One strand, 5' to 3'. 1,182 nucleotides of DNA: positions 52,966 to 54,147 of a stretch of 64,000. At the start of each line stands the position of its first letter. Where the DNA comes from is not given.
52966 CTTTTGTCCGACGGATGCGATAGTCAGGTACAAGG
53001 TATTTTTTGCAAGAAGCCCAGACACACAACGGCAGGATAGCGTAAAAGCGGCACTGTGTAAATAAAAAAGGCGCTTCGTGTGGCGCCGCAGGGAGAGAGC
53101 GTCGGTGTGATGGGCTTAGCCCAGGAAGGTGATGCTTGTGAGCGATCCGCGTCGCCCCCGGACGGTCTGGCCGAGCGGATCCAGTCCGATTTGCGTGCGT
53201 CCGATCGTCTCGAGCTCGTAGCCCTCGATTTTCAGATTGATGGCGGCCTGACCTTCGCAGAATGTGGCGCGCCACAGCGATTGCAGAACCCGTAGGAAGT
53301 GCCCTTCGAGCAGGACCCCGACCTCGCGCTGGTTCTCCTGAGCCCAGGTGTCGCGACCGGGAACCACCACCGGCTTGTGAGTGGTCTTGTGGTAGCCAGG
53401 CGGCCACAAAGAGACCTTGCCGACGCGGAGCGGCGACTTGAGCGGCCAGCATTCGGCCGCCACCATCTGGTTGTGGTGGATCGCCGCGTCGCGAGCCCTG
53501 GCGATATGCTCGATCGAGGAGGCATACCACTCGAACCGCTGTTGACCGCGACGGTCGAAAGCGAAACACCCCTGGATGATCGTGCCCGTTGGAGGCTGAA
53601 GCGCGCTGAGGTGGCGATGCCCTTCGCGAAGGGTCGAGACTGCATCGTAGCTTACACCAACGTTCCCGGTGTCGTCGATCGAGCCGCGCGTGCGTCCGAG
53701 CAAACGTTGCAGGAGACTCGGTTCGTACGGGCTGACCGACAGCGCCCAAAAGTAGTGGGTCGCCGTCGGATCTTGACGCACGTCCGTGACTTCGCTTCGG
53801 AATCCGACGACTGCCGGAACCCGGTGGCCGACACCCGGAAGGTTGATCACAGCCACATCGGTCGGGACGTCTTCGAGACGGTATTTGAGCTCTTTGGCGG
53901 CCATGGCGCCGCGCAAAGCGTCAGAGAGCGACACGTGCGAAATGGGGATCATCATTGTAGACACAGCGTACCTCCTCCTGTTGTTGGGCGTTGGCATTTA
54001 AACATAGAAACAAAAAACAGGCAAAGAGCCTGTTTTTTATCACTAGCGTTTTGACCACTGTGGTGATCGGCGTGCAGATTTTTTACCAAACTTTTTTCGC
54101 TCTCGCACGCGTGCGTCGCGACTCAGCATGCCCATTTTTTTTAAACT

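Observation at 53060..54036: High-GC island 4: single hypothetical gene inserted between the rpsI terminator and the glycan operon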

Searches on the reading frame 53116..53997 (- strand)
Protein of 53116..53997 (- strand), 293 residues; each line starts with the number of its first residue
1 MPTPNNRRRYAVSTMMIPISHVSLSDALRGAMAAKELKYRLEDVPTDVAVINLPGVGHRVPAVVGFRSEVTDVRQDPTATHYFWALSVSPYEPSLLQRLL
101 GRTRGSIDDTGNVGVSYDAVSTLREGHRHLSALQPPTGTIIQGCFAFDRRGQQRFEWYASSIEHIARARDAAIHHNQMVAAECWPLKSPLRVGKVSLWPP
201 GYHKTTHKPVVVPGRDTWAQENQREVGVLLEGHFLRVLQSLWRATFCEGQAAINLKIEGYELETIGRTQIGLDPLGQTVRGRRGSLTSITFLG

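Call 4: search_protein_families(library=pfam, proteins=[window:53116-53997:-], max_evalue=10)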
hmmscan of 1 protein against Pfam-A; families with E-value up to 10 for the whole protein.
window:53116-53997:- (293 aa): 0 families

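Call 5: search_protein_families(library=phrogs, proteins=[window:53116-53997:-], max_evalue=10)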
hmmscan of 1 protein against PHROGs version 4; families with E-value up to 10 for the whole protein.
window:53116-53997:- (293 aa): 0 families

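Call 6: search_protein_families(library=ncbifam, proteins=[window:53116-53997:-], max_evalue=10)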
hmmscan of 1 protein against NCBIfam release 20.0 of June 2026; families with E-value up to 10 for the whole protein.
window:53116-53997:- (293 aa): 0 families
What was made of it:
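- On Wzx/Wzy-dependent glycan gene cluster: There is no family match (calls 4, 6).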

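Call 7: search_protein_families(library=padloc, proteins=[window:53116-53997:-], max_evalue=10)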
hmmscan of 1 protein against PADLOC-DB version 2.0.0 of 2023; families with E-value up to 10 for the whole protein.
window:53116-53997:- (293 aa): 0 families
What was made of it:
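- On Any curated protein family (Pfam-A, NCBIfam, PHROGs, PADLOC, PDB sequences): There were no hits at E <= 10 for the protein (calls 4-7).
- No homologues exist in any annotated family (calls 4-7).
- Tried and rejected: Domain and family scans (Pfam, NCBIfam, PHROGs, PADLOC) of the protein found nothing (calls 4-7).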

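Call 8: find_homologous_proteins(query=window:53116-53997:-)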
Query window:53116-53997:- (293 aa): 4 proteins with E <= 0.001 among 2104 candidates.
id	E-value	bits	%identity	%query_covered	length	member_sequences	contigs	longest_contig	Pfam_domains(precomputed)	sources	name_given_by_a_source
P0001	2.1e-186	636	100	95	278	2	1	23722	-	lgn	-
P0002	5.1e-63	231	44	96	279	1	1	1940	-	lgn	-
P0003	1.2e-59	220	42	96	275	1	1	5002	-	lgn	-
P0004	2.1e-50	190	40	95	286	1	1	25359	-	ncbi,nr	ncbi:hypothetical protein HY771_02750 [Candidatus Uhrbacteria bacterium]|nr:hypothetical protein [Ca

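Call 9: find_encoding_contigs(protein=P0004, flank=10000)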
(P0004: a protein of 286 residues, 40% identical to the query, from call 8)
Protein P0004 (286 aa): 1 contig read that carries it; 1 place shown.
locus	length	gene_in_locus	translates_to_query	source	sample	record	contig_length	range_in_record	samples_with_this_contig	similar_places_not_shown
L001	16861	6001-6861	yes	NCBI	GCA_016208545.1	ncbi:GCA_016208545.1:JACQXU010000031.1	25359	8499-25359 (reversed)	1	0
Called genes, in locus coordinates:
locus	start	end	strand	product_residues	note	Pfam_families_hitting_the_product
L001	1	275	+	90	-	?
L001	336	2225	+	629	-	PF01411:tRNA-synt_2c, PF07973:tRNA_SAD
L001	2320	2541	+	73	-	PF01176:eIF-1a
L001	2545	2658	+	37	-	PF00444:Ribosomal_L36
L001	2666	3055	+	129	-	PF00416:Ribosomal_S13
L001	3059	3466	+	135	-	PF00411:Ribosomal_S11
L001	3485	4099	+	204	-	PF00163:Ribosomal_S4, PF01479:S4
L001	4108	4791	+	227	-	PF01193:RNA_pol_L, PF01000:RNA_pol_A_bac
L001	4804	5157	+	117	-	PF01196:Ribosomal_L17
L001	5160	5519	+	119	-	PF00572:Ribosomal_L13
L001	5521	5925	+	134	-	PF00380:Ribosomal_S9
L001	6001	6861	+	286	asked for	-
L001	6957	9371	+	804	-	PF01943:Polysacc_synt, PF13440:Polysacc_synt_3, PF01554:MatE, PF13439:Glyco_transf_4, PF13579:Glyco_trans_4_4, PF20706:GT4-conflict (weak), PF00534:Glycos_transf_1, PF13692:Glyco_trans_1_4, +1 more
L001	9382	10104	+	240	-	PF00535:Glycos_transf_2, PF10111:Glyco_tranf_2_2, PF13641:Glyco_tranf_2_3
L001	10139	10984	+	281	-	PF00535:Glycos_transf_2, PF13641:Glyco_tranf_2_3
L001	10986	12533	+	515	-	PF04932:Wzy_C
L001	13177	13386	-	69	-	-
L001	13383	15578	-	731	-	PF17764:PriA_3primeBD (weak), PF01327:Pep_deformylase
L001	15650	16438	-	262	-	PF02900:LigB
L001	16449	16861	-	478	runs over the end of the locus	-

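Call 10: find_encoding_contigs(protein=P0003, flank=10000)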
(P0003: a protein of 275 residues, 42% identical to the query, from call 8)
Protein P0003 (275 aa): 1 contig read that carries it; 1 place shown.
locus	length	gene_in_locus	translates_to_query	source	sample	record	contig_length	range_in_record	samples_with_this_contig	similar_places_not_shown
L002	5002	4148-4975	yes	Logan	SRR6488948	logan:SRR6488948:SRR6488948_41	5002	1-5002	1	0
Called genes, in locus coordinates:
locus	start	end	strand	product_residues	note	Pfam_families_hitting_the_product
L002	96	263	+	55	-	PF07973:tRNA_SAD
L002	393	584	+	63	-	PF01176:eIF-1a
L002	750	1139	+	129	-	PF00416:Ribosomal_S13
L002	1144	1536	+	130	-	PF00411:Ribosomal_S11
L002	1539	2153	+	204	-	PF00163:Ribosomal_S4, PF22421:SYY_C-terminal (faint), PF01479:S4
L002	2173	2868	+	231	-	PF01193:RNA_pol_L, PF01000:RNA_pol_A_bac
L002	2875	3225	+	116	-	PF01196:Ribosomal_L17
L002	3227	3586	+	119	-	PF00572:Ribosomal_L13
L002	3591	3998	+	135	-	PF00380:Ribosomal_S9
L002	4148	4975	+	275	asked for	-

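Call 11: find_encoding_contigs(protein=P0002, flank=10000)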
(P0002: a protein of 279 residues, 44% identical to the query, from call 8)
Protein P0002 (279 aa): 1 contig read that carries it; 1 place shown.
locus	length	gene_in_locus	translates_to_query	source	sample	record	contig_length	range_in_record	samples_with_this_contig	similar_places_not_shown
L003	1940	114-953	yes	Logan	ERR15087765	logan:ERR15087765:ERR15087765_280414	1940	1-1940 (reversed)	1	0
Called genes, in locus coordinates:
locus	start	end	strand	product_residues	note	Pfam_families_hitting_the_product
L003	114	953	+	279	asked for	-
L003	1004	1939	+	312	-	?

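Call 12: find_encoding_contigs(protein=P0001, flank=10000)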
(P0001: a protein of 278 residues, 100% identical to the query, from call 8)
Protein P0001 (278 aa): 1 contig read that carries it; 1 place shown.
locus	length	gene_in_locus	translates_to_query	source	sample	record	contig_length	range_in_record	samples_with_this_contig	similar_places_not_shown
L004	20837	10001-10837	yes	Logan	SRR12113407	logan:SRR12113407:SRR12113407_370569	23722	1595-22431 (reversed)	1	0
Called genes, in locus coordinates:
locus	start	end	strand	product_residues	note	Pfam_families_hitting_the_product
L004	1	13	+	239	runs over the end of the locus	PF00535:Glycos_transf_2, PF10111:Glyco_tranf_2_2 (weak), PF13641:Glyco_tranf_2_3, PF13632:Glyco_trans_2_3 (faint)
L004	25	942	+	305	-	PF01544:CorA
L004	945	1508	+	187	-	PF06130:PTAC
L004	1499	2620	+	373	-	PF02412:TSP_3 (faint), PF18884:TSP3_bac (weak), PF00801:PKD, PF18911:PKD_4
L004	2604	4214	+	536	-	PF03023:MurJ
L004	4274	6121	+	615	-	PF01411:tRNA-synt_2c, PF07973:tRNA_SAD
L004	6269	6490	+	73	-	PF01176:eIF-1a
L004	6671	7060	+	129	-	PF00416:Ribosomal_S13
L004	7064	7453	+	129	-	PF00411:Ribosomal_S11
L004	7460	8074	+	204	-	PF00163:Ribosomal_S4, PF01479:S4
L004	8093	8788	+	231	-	PF01193:RNA_pol_L, PF01000:RNA_pol_A_bac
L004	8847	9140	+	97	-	PF01196:Ribosomal_L17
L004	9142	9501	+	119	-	PF00572:Ribosomal_L13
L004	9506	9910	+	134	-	PF00380:Ribosomal_S9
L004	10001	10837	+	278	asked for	-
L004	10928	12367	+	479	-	PF01943:Polysacc_synt, PF13440:Polysacc_synt_3, PF01554:MatE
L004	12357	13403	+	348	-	PF13579:Glyco_trans_4_4, PF13439:Glyco_transf_4, PF20706:GT4-conflict, PF00534:Glycos_transf_1, PF13692:Glyco_trans_1_4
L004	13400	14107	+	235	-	PF00535:Glycos_transf_2, PF10111:Glyco_tranf_2_2, PF13641:Glyco_tranf_2_3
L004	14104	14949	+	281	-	PF00535:Glycos_transf_2, PF13641:Glyco_tranf_2_3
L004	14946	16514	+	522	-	PF04932:Wzy_C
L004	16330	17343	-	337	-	PF00551:Formyl_trans_N, PF02911:Formyl_trans_C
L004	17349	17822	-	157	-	PF01327:Pep_deformylase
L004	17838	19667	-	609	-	PF17764:PriA_3primeBD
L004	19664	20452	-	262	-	PF02900:LigB, PF01875:Memo (weak)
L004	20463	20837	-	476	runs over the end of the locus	-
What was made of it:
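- The cluster lacks a recognisable priming transferase or precursor-modifying enzymes (Pfam lists in calls 9, 12).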

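Call 24: find_related_loci(query=A1, collection=genome_contigs, flank=10000)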
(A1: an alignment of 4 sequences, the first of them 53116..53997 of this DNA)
Query A1 (293 aa) in genome_contigs; peptide patterns used: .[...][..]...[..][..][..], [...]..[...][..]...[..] (x = any residue, [..] = any of these).
46 stretches matched a pattern; 2 encode a relative of the query (tblastn E <= 1e-3); 2 distinct loci.
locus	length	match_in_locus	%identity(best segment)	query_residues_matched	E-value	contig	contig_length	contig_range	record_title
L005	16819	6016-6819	40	16-293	8e-59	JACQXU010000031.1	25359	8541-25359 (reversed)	MAG: Candidatus Uhrbacteria bacterium isolate NC_groundwater_1523_Pr4_B-0.1um_41_4 SR1-18-B1_scaffold_231817, whole geno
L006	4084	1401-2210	38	14-292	7e-56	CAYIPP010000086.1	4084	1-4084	MAG TPA_asm: uncultured Gammaproteobacteria bacterium isolate ERP119705_co25_663 genome assembly, contig: NODE_33296_len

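Call 29: search_protein_representatives(alignment_id=A1)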
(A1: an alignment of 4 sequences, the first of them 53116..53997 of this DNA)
Query: 4 sequences, 277 profile positions. Proteins with E-value up to 0.001 (for the whole library): 38; up to 1e-10: 31; up to 1e-30: 16. The best 38 are listed.
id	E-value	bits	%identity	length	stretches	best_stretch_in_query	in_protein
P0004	3.7e-135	466.0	-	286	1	1-276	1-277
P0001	3.8e-135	466.0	-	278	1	6-273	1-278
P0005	9.0e-94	330.2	-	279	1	1-276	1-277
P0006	5.0e-80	285.1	-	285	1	7-273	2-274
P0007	8.0e-59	215.6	-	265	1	35-269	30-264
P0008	1.2e-57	211.7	-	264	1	4-273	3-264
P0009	9.3e-47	176.0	-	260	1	4-270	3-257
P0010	1.5e-46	175.3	-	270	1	4-273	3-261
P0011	2.9e-45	171.1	-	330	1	4-276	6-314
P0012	1.7e-42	162.0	-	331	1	5-273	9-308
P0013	2.7e-36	141.7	-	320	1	9-275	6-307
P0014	5.9e-36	140.6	-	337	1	10-275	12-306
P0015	1.3e-34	136.1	-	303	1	8-270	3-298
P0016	2.6e-34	135.2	-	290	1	9-262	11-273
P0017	3.4e-34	134.8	-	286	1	10-268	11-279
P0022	1.7e-22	96.4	-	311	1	13-264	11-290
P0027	2.7e-15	72.8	-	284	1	20-272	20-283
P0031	1.5e-12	63.8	-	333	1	54-268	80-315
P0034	3.2e-10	56.2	-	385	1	43-251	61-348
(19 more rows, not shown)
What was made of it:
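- Four close homologues and 38 cluster representatives were found (calls 8, 29).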

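Call 32: search_solved_structures(query=A2, max_evalue=10)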
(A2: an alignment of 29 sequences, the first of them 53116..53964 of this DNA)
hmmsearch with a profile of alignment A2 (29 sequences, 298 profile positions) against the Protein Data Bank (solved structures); distinct sequences matched with E-value up to 10: 0.
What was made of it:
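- Tried and rejected: PDB sequence search with the family profile found nothing (call 32).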

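Call 33: search_protein_families(library=pfam, alignment_id=A2, max_evalue=1)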
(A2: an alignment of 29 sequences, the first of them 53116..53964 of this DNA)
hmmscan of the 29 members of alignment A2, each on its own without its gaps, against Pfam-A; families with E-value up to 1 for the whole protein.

A. member 1, window:53116-53964:- (282 aa): 0 families

B. families by the number of members that match (of 29 scanned): 4 families
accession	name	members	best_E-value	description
PF11286.13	DUF3087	1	0.0051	Protein of unknown function (DUF3087)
PF09163.16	Form-deh_trans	1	0.069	Formate dehydrogenase N, transmembrane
PF02734.22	Dak2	1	0.074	DAK2 domain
PF01061.29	ABC2_membrane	1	0.25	ABC-2 type transporter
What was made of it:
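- On Any curated protein family (Pfam-A, NCBIfam, PHROGs, PADLOC, PDB sequences): Scanning the 29 family members individually against Pfam gave no consistent hit (call 33), and the family profile matched no PDB chain at E <= 10 (call 32).
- There is no similarity to any glycan-pathway family (calls 4, 6, 33).
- Tried and rejected: Scanning the 29 family members one by one against Pfam gave no consistent hit (call 33).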

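Call 34: find_encoding_contigs(protein=P0011, flank=10000, max_places=3)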
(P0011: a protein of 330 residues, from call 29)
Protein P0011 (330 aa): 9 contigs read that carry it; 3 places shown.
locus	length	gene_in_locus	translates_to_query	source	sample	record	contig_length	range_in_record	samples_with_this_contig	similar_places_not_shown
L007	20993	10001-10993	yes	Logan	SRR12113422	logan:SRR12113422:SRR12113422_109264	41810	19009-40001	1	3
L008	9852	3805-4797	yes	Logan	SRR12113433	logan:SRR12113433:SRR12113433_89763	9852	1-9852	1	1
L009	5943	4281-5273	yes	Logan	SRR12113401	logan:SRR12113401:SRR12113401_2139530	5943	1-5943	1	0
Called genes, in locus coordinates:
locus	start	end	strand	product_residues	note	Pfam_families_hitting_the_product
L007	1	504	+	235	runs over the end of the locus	PF00535:Glycos_transf_2, PF10111:Glyco_tranf_2_2 (faint), PF13641:Glyco_tranf_2_3 (weak)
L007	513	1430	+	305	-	PF01544:CorA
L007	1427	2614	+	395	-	PF02412:TSP_3 (faint), PF18911:PKD_4, PF00801:PKD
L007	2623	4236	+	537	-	PF03023:MurJ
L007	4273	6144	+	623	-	PF01411:tRNA-synt_2c, PF07973:tRNA_SAD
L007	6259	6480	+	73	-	PF01176:eIF-1a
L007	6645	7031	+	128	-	PF00416:Ribosomal_S13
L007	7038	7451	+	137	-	PF00411:Ribosomal_S11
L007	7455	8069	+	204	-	PF00163:Ribosomal_S4, PF01479:S4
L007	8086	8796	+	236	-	PF01193:RNA_pol_L, PF01000:RNA_pol_A_bac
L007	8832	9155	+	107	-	PF01196:Ribosomal_L17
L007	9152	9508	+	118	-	PF00572:Ribosomal_L13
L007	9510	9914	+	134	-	PF00380:Ribosomal_S9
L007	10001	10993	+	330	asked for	-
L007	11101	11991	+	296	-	-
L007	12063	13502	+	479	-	PF01943:Polysacc_synt, PF13440:Polysacc_synt_3, PF01554:MatE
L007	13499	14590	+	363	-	PF13439:Glyco_transf_4, PF13579:Glyco_trans_4_4, PF20706:GT4-conflict, PF00534:Glycos_transf_1, PF13692:Glyco_trans_1_4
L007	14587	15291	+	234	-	PF00535:Glycos_transf_2, PF10111:Glyco_tranf_2_2, PF13641:Glyco_tranf_2_3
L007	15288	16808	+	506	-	PF04932:Wzy_C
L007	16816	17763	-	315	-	PF00551:Formyl_trans_N, PF02911:Formyl_trans_C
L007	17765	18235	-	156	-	PF01327:Pep_deformylase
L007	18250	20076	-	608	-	PF17764:PriA_3primeBD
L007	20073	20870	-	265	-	PF02900:LigB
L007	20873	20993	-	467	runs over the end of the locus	-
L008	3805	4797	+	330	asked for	-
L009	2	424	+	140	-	?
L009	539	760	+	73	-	PF01176:eIF-1a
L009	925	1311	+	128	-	PF00416:Ribosomal_S13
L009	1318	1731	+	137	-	PF00411:Ribosomal_S11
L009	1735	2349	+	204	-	PF00163:Ribosomal_S4, PF01479:S4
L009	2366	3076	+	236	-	PF01193:RNA_pol_L, PF01000:RNA_pol_A_bac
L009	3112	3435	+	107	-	PF01196:Ribosomal_L17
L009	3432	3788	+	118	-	PF00572:Ribosomal_L13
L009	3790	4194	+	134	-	PF00380:Ribosomal_S9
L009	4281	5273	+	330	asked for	-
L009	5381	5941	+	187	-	?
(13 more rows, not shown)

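Call 35: find_encoding_contigs(protein=P0008, flank=10000, max_places=3)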
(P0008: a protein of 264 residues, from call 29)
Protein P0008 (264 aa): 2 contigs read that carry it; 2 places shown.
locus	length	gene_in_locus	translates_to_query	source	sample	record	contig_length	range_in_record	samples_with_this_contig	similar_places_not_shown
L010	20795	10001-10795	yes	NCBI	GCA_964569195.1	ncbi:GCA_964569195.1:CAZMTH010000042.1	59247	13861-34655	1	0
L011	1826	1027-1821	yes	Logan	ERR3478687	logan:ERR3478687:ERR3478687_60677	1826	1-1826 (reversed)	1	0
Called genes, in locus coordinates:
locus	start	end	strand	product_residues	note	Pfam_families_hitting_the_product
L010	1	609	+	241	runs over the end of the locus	PF00535:Glycos_transf_2, PF10111:Glyco_tranf_2_2 (weak), PF13641:Glyco_tranf_2_3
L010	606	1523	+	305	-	PF01544:CorA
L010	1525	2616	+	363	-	PF02412:TSP_3 (faint), PF00801:PKD, PF18911:PKD_4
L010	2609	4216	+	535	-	PF03023:MurJ, PF01554:MatE (weak)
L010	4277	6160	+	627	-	PF01411:tRNA-synt_2c, PF07973:tRNA_SAD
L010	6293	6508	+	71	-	PF01176:eIF-1a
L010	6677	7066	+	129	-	PF00416:Ribosomal_S13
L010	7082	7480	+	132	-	PF00411:Ribosomal_S11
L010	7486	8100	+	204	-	PF00163:Ribosomal_S4, PF01479:S4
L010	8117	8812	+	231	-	PF01193:RNA_pol_L, PF01000:RNA_pol_A_bac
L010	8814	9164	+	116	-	PF01196:Ribosomal_L17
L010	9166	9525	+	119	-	PF00572:Ribosomal_L13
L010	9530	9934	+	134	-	PF00380:Ribosomal_S9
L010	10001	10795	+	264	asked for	-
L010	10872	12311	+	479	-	PF01943:Polysacc_synt, PF13440:Polysacc_synt_3, PF01554:MatE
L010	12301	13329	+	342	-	PF13439:Glyco_transf_4, PF13579:Glyco_trans_4_4, PF20706:GT4-conflict, PF00534:Glycos_transf_1, PF13692:Glyco_trans_1_4, PF13524:Glyco_trans_1_2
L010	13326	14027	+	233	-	PF00535:Glycos_transf_2, PF10111:Glyco_tranf_2_2, PF13641:Glyco_tranf_2_3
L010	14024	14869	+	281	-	PF00535:Glycos_transf_2, PF13641:Glyco_tranf_2_3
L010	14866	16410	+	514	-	-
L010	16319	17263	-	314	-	PF00551:Formyl_trans_N, PF02911:Formyl_trans_C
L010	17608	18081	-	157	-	PF01327:Pep_deformylase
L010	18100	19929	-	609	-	PF17764:PriA_3primeBD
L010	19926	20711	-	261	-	PF02900:LigB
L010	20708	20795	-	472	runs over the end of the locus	-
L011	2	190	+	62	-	?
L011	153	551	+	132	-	PF00572:Ribosomal_L13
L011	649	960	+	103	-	PF00380:Ribosomal_S9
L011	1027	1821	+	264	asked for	-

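Call 36: find_encoding_contigs(protein=P0031, flank=8000, max_places=2)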
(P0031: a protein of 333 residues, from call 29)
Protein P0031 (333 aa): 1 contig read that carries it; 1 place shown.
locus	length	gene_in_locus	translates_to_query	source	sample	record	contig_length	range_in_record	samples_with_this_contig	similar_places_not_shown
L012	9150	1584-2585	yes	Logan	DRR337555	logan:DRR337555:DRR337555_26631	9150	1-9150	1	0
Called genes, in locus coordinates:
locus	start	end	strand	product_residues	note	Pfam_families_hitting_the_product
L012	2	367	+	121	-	?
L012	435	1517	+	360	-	-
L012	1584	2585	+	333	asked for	-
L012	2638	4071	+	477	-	PF01943:Polysacc_synt, PF03023:MurJ (faint), PF13440:Polysacc_synt_3, PF01554:MatE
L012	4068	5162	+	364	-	PF13439:Glyco_transf_4, PF13579:Glyco_trans_4_4, PF20706:GT4-conflict, PF00534:Glycos_transf_1, PF13692:Glyco_trans_1_4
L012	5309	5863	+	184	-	PF00535:Glycos_transf_2, PF10111:Glyco_tranf_2_2 (weak)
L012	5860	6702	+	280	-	PF00535:Glycos_transf_2, PF13641:Glyco_tranf_2_3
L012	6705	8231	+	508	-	PF04932:Wzy_C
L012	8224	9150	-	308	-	?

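Call 37: find_encoding_contigs(protein=P0027, flank=8000, max_places=2)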
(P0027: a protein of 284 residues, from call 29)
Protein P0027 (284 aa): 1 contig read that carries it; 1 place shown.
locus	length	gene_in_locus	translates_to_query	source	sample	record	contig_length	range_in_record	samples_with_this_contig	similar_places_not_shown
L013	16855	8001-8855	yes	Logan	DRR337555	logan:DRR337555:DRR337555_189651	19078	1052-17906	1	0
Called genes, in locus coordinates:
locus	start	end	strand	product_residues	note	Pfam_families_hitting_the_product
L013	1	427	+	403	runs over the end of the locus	PF02412:TSP_3 (faint), PF18911:PKD_4, PF00801:PKD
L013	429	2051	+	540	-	PF03023:MurJ, PF13440:Polysacc_synt_3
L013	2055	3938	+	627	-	PF01411:tRNA-synt_2c, PF07973:tRNA_SAD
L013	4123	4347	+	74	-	PF01176:eIF-1a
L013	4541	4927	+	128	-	PF00416:Ribosomal_S13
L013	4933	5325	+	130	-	PF00411:Ribosomal_S11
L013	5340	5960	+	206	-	PF00163:Ribosomal_S4, PF01479:S4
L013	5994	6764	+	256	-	PF01193:RNA_pol_L, PF01000:RNA_pol_A_bac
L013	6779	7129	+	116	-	PF01196:Ribosomal_L17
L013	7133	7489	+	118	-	PF00572:Ribosomal_L13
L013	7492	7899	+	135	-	PF00380:Ribosomal_S9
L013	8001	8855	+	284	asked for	-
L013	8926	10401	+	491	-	PF01943:Polysacc_synt, PF13440:Polysacc_synt_3, PF03023:MurJ, PF01554:MatE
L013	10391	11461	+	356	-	PF13439:Glyco_transf_4, PF13579:Glyco_trans_4_4, PF20706:GT4-conflict, PF00534:Glycos_transf_1, PF13692:Glyco_trans_1_4, PF13524:Glyco_trans_1_2 (weak)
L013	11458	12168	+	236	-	PF00535:Glycos_transf_2, PF10111:Glyco_tranf_2_2, PF13641:Glyco_tranf_2_3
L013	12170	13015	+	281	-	PF00535:Glycos_transf_2, PF13641:Glyco_tranf_2_3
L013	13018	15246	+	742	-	-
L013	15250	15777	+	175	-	-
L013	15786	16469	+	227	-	-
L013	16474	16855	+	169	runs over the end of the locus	PF27226:AF_1845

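Call 38: find_encoding_contigs(protein=P0017, flank=8000, max_places=2)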
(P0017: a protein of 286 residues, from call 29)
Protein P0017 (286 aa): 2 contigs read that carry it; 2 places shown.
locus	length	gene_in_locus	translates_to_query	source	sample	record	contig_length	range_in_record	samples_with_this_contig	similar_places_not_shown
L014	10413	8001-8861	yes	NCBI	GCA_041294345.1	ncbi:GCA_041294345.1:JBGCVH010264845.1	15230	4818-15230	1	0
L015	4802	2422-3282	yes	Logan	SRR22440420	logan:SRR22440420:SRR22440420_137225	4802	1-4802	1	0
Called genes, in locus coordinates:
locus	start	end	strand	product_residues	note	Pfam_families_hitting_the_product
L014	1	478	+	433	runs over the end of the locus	PF02412:TSP_3 (faint), PF00801:PKD, PF18911:PKD_4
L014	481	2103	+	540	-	PF01554:MatE (faint), PF03023:MurJ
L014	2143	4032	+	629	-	PF01411:tRNA-synt_2c, PF07973:tRNA_SAD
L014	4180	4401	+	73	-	PF01176:eIF-1a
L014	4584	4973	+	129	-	PF00416:Ribosomal_S13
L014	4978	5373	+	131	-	PF00411:Ribosomal_S11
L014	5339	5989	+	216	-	PF00163:Ribosomal_S4, PF22421:SYY_C-terminal (faint), PF01479:S4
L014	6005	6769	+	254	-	PF01193:RNA_pol_L, PF01000:RNA_pol_A_bac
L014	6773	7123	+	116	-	PF01196:Ribosomal_L17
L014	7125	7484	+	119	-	PF00572:Ribosomal_L13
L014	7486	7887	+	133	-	PF00380:Ribosomal_S9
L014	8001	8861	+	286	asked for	-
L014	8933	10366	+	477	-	PF01943:Polysacc_synt, PF13440:Polysacc_synt_3, PF03023:MurJ, PF01554:MatE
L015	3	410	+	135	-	?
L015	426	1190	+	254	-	PF01193:RNA_pol_L, PF01000:RNA_pol_A_bac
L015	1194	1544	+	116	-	PF01196:Ribosomal_L17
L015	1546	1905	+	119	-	PF00572:Ribosomal_L13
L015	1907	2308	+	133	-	PF00380:Ribosomal_S9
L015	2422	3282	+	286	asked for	-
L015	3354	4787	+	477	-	PF01943:Polysacc_synt, PF13440:Polysacc_synt_3, PF03023:MurJ, PF01554:MatE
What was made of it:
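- It always lies immediately upstream of wzx on the same strand (calls 9, 12, 34-38). The gene always lies directly after rpsI on the same strand (calls 9-12, 34-38).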
